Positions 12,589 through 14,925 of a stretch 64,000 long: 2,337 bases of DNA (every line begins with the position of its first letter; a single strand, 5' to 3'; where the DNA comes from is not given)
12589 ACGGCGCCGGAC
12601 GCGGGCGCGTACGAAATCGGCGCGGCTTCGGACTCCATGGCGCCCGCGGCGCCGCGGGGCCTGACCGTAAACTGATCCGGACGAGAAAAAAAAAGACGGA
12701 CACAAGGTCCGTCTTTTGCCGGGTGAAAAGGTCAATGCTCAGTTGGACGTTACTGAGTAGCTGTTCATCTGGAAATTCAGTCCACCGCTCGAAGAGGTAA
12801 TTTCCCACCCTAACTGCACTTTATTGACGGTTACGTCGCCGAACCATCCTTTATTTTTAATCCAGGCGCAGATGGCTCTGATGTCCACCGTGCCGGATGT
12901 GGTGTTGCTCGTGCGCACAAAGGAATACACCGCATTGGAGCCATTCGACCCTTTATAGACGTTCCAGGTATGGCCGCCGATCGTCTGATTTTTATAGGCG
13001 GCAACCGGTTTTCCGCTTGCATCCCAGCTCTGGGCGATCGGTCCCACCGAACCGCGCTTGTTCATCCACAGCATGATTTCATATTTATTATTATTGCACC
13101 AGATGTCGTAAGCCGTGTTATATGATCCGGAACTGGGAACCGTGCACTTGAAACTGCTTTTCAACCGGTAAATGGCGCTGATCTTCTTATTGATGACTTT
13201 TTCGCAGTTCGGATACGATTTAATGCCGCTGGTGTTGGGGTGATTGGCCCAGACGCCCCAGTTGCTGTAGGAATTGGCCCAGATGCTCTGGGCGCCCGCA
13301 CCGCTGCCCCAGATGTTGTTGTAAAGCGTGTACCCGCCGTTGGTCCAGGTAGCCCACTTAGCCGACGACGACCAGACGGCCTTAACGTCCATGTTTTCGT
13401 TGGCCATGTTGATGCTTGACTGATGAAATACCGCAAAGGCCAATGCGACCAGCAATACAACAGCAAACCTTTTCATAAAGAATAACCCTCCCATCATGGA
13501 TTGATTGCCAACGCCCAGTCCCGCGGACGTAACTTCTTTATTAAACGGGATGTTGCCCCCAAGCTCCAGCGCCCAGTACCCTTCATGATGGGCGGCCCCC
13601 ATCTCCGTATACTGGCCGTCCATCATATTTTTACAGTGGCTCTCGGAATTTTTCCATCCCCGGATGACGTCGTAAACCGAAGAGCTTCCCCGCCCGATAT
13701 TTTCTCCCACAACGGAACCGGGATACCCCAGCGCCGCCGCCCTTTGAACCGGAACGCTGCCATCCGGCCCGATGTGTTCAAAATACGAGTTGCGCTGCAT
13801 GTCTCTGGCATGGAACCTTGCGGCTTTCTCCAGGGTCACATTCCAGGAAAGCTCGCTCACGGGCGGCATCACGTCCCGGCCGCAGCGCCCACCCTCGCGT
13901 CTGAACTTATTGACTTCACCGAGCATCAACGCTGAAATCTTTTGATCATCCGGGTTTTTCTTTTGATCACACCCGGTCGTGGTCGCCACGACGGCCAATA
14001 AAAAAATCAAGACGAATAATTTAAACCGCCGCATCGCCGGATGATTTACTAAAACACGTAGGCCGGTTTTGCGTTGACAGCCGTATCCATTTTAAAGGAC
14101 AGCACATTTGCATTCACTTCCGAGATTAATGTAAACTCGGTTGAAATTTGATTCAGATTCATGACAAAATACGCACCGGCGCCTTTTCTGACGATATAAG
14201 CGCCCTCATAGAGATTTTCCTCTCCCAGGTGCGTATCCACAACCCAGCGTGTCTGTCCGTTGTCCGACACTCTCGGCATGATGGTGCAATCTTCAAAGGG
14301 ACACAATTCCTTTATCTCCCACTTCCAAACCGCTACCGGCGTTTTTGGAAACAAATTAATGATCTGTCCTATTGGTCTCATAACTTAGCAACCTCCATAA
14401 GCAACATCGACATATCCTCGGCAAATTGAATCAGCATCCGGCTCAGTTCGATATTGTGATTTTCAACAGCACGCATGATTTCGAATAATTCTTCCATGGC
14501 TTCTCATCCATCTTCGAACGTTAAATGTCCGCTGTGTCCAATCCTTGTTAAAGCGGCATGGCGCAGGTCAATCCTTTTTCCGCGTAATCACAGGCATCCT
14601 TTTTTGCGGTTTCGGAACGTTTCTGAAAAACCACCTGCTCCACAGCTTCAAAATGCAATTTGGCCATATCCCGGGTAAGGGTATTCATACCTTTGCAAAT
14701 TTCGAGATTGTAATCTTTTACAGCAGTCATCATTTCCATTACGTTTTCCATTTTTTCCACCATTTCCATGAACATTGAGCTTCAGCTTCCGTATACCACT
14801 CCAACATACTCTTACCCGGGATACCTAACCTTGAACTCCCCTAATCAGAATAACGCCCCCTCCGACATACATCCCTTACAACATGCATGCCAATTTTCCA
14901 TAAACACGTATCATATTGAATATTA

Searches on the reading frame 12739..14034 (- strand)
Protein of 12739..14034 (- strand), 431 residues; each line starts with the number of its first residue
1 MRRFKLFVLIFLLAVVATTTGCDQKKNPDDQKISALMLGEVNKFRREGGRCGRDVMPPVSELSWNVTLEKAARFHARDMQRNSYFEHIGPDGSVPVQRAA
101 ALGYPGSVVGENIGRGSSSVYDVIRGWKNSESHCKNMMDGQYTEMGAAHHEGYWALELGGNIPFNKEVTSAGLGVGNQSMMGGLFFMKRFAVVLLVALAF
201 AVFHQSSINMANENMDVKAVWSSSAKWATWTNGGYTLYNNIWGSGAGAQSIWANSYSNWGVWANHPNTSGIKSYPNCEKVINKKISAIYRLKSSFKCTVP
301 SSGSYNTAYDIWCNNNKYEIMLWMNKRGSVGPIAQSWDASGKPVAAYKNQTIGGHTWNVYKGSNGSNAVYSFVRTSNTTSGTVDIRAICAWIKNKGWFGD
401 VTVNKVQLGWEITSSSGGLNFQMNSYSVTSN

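Call 10: search_protein_families(library=pfam, proteins=[window:12739-14034:-])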
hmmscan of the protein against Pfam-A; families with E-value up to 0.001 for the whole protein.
window:12739-14034:- (431 aa): 2 families
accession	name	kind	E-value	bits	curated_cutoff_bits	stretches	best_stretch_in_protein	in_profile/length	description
PF00188.32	CAP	-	2.1e-18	67.7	21.1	1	39-151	2-104/117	Cysteine-rich secretory protein family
PF01670.23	Glyco_hydro_12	-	1e-16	62.1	27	1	234-429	2-205/207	Glycosyl hydrolase family 12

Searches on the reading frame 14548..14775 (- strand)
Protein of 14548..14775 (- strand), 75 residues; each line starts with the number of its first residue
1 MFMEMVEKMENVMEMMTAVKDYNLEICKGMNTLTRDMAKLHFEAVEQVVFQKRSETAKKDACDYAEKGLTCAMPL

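Call 37: find_related_loci(query=A2, collection=metagenome_contigs, flank=3000)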
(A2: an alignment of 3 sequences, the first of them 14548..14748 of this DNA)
Query A2 (66 aa) in metagenome_contigs; peptide patterns used: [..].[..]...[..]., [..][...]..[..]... (x = any residue, [..] = any of these).
272 stretches matched a pattern; 1 encode a relative of the query (tblastn E <= 1e-3); 1 distinct loci.
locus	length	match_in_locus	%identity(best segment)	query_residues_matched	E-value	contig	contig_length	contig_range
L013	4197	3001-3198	62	1-66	4e-29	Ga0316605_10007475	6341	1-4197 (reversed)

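Call 70: list_cluster_members(proteins=[P0001, P0121, window:14548-14775:-])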
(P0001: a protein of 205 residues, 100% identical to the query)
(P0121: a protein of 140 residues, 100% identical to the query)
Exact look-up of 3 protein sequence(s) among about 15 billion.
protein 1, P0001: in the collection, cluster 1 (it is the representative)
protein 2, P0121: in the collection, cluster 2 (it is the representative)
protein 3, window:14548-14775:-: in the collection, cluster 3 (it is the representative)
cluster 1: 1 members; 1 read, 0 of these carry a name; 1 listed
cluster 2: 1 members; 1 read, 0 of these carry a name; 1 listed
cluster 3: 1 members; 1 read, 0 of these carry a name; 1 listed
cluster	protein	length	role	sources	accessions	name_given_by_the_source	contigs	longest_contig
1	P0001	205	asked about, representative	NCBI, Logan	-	-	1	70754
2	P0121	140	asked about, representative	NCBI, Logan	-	-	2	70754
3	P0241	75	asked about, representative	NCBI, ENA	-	-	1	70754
